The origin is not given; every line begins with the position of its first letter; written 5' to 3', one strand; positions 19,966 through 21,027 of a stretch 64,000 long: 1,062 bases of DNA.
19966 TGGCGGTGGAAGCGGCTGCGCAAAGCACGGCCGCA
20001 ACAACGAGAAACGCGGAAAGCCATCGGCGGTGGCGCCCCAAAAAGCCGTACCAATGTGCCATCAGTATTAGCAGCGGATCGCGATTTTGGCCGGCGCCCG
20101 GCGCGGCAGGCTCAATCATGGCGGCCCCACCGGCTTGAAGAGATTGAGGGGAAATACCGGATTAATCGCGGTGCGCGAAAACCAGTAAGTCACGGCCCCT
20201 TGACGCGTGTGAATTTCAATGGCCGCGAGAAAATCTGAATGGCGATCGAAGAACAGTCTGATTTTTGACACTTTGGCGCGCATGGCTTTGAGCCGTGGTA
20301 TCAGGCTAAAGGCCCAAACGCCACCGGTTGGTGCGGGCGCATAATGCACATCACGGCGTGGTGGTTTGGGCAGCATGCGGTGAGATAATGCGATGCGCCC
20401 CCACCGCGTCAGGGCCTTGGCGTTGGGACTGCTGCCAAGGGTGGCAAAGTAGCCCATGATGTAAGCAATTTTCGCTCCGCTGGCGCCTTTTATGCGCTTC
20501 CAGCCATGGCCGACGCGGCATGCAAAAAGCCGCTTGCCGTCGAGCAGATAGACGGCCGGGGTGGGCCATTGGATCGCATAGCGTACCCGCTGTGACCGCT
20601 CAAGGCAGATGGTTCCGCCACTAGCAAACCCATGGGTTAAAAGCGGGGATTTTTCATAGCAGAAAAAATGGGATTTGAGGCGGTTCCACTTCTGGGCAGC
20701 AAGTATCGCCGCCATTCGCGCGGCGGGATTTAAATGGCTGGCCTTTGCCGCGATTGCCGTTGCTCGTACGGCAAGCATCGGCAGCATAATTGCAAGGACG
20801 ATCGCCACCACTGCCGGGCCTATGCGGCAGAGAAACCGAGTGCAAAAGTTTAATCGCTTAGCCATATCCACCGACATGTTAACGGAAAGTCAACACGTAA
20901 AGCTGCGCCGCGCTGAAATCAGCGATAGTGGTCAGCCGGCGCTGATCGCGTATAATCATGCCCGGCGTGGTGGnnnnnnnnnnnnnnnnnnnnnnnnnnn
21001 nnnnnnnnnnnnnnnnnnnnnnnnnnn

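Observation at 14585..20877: Tightly coupled three-gene operon: LolA-like protein, MMPL-Ntn fusion and PaaK/F390-synthetase-like ligase - candidate acyl-activation/transfer/export module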

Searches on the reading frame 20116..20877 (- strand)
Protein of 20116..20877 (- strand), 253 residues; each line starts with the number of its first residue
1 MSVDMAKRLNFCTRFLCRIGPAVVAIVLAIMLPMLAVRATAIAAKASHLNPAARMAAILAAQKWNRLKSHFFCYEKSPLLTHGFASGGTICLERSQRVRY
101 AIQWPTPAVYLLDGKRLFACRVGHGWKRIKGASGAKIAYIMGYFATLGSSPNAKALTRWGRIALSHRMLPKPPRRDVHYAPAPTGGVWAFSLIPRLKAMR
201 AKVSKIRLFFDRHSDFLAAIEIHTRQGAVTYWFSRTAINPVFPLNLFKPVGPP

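Call 6: search_protein_families(library=pfam, proteins=[window:20116-20877:-], max_evalue=0.01)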
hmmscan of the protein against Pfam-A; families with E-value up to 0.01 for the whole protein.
window:20116-20877:- (253 aa): 0 families

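Call 7: search_protein_families(library=ncbifam, proteins=[window:20116-20877:-], max_evalue=0.1)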
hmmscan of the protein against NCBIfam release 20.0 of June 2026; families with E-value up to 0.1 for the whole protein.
window:20116-20877:- (253 aa): 1 family
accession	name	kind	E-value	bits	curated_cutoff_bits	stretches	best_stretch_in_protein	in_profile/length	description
NF053544.1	LolA2_flexi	equivalog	0.00049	19.5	125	1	187-246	145-205/208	flexirubin biosynthesis/transport protein LolA2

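Call 39: find_homologous_proteins(query=window:20119-20877:-, max_evalue=0.001)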
Query window:20119-20877:- (253 aa): 1 proteins with E <= 0.001 among 1829 candidates.
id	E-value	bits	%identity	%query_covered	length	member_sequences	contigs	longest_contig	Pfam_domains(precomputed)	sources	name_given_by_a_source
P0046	7.3e-149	512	98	91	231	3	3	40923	-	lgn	-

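Call 43: search_protein_families(library=pfam, alignment_id=A2, max_evalue=0.01)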
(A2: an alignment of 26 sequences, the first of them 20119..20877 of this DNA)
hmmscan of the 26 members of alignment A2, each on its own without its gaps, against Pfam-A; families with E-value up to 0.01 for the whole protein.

A. member 1, window:20119-20877:- (253 aa): 0 families

B. families by the number of members that match (of 26 scanned): 1 family
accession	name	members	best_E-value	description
PF03548.22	LolA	21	1.6e-16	Outer membrane lipoprotein carrier protein LolA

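Call 44: find_homologous_proteins(query=A2, max_evalue=0.00001)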
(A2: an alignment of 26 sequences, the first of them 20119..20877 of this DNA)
Query A2 (26 sequences) (253 aa, profile of the alignment): 34 proteins with E <= 0.00001 among 8000 candidates.
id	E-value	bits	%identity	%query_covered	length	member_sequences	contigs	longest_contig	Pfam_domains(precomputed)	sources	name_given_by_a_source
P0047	2.2e-77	278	26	73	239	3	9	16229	PF03548.23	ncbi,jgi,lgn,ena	-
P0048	2.3e-72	262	25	72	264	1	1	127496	PF03548.23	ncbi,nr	ncbi:MAG TPA: outer membrane lipoprotein carrier protein LolA [Phycisphaerae bacterium]|nr:outer mem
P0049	1.5e-71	259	28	72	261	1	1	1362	PF19574.5,PF03548.23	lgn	-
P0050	2.9e-71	258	26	75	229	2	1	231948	PF03548.23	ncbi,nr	ncbi:MAG TPA: outer-membrane lipoprotein carrier protein LolA [Phycisphaerae bacterium]|nr:outer-mem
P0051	4.5e-71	257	25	77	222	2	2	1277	PF03548.23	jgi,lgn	jgi:outer membrane lipoprotein-sorting protein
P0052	5.6e-71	257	25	87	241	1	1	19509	PF03548.23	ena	-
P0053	6.6e-71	257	26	78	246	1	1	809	PF03548.23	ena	-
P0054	2.1e-70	255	27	73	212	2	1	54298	PF03548.23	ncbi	ncbi:MAG: LolA family protein [Phycisphaerae bacterium]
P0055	2.2e-70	255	24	82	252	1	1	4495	PF03548.23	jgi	jgi:outer membrane lipoprotein-sorting protein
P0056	2.9e-70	255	26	72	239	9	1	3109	PF03548.23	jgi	jgi:outer membrane lipoprotein-sorting protein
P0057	2.2e-69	252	30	78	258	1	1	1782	PF03548.23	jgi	jgi:outer membrane lipoprotein-sorting protein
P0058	2.8e-69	251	28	79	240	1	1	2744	PF03548.23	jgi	jgi:outer membrane lipoprotein-sorting protein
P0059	9.5e-69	250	26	74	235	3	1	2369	PF03548.23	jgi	jgi:outer membrane lipoprotein-sorting protein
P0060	1.6e-68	249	26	76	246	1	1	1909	PF03548.23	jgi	jgi:outer membrane lipoprotein-sorting protein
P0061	1.8e-68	249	26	73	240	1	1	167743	PF03548.23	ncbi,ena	-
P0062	1.9e-68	249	23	73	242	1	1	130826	PF03548.23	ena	-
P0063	3.5e-68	248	25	80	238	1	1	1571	PF03548.23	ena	-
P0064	4.1e-68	248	22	78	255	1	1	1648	PF03548.23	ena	-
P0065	2.1e-67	245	28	71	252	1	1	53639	PF03548.23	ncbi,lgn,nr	ncbi:MAG TPA: hypothetical protein VH253_08660 [Phycisphaerae bacterium]|nr:hypothetical protein [Ph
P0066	2.6e-67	245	26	72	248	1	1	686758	PF03548.23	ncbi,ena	-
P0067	3.4e-67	245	24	92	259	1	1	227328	PF03548.23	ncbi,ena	-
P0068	5.0e-67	244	24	72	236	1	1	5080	PF03548.23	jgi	jgi:outer membrane lipoprotein-sorting protein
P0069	5.5e-67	244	23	80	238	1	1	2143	PF03548.23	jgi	jgi:outer membrane lipoprotein-sorting protein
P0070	1.5e-66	242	24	80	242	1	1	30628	PF03548.23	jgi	jgi:outer membrane lipoprotein-sorting protein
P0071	2.2e-66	242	22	72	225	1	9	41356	PF03548.23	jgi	jgi:outer membrane lipoprotein-sorting protein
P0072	4.1e-65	238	22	74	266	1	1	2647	PF03548.23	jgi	jgi:outer membrane lipoprotein-sorting protein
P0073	2.1e-64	235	23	72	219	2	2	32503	PF03548.23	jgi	jgi:outer membrane lipoprotein-sorting protein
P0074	2.3e-63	232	25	87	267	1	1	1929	PF03548.23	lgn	-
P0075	3.0e-62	228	22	85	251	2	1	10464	PF03548.23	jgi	jgi:outer membrane lipoprotein-sorting protein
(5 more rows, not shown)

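Call 55: predict_structure(alignment_id=A3)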
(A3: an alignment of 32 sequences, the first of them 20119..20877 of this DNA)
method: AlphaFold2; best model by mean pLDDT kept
length: 253 residues; sequences in the alignment: 32
mean_pLDDT: 76.6   pTM: 0.71
mean pLDDT of the five models: 76.6, 73.7, 72.7, 70.7, 70.5
residues with pLDDT >= 90: 40; 70-90: 136; 50-70: 74; < 50: 3
segments of 3 or more residues with pLDDT < 50: none
pLDDT, mean of each block of 10 residues (from residue 1): 65 68 83 62 64 86 88 86 85 82 76 61 56 65 70 69 89 68 79 86 90 87 89 90 80 48
secondary structure, 60 per line:
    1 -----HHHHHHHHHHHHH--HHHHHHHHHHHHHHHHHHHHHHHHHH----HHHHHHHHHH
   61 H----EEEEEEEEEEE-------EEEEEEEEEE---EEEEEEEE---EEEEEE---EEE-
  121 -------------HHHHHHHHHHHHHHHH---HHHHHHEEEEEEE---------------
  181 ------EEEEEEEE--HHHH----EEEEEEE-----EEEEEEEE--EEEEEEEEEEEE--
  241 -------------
elements in order: H6-18 H21-46 H51-61 E66-76 E84-93 E97-104 E108-113 E117-119 H134-149 H153-158 E159-165 E187-194 H197-200 E205-211 E217-224 E227-238

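Call 58: fold_search(model_id=the predicted structure, library=pdb)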
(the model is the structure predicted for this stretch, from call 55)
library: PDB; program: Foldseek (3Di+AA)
matches with E <= 10: 671; with E <= 0.001: 81
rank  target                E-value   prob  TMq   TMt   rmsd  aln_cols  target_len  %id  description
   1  2w7q_A                1.2e-10  1.00  0.55  0.71   4.3       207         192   14  Structure of Pseudomonas aeruginosa LolA (released 2009-12-29)
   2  8v1k_A                4.4e-10  1.00  0.55  0.73   4.5       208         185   12  Crystal structure of outer membrane lipoprotein carrier protein (LolA) from Francisella tularensis (released 2023-11-29)
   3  8t5j                  1.0e-09  1.00  0.52  0.81   3.5       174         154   12  Crystal structure of outer membrane lipoprotein carrier protein (LolA) from Francisella philomiragia (released 2023-06-28)
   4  2w7q_B                1.0e-09  1.00  0.53  0.72   4.1       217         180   14  Structure of Pseudomonas aeruginosa LolA (released 2009-12-29)
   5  4ki3_D                8.3e-09  1.00  0.50  0.68   5.7       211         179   14  1.70 Angstrom resolution crystal structure of outer-membrane lipoprotein carrier protein (lolA) from Yersinia pestis C (released 2013-05-15)
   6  8orn_A                1.2e-08  1.00  0.50  0.67   4.7       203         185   16  Crystal structure of Xanthomonas campestris pv. campestris LolA-LolB complex (released 2023-07-05)
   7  4ki3_I                1.2e-08  1.00  0.52  0.70   4.8       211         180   13  1.70 Angstrom resolution crystal structure of outer-membrane lipoprotein carrier protein (lolA) from Yersinia pestis C (released 2013-05-15)
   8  7z6w                  1.9e-08  1.00  0.53  0.69   4.3       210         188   11  Complex of E. coli LolA and lipoprotein (released 2022-09-07)
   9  4ki3_G                2.6e-08  1.00  0.48  0.66   5.8       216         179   14  1.70 Angstrom resolution crystal structure of outer-membrane lipoprotein carrier protein (lolA) from Yersinia pestis C (released 2013-05-15)
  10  6f3z_B                2.9e-08  1.00  0.50  0.64   4.5       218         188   11  Complex of E. coli LolA and periplasmic domain of LolC (released 2018-07-25)
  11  8cgm_A                4.3e-08  1.00  0.49  0.62   4.9       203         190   17  Structure of the lipoprotein transporter LolA from Porphyromonas gingivalis (released 2023-06-21)
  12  1ua8                  5.4e-08  1.00  0.48  0.67   5.9       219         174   10  Crystal structure of the lipoprotein localization factor, LolA (released 2003-07-15)
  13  4ki3_A                5.7e-08  1.00  0.49  0.67   5.8       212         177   14  1.70 Angstrom resolution crystal structure of outer-membrane lipoprotein carrier protein (lolA) from Yersinia pestis C (released 2013-05-15)
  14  9azz_A                6.7e-08  1.00  0.53  0.75   3.6       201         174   10  Crystal structure of outer membrane lipoprotein carrier protein (LolA) from Ehrlichia ruminantium (released 2024-03-20)
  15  4mxt                  1.2e-07  1.00  0.42  0.54   8.3       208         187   13  Crystal structure of an Outer-membrane lipoprotein carrier protein (BACUNI_04723) from Bacteroides uniformis ATCC 8492 a (released 2013-10-16)
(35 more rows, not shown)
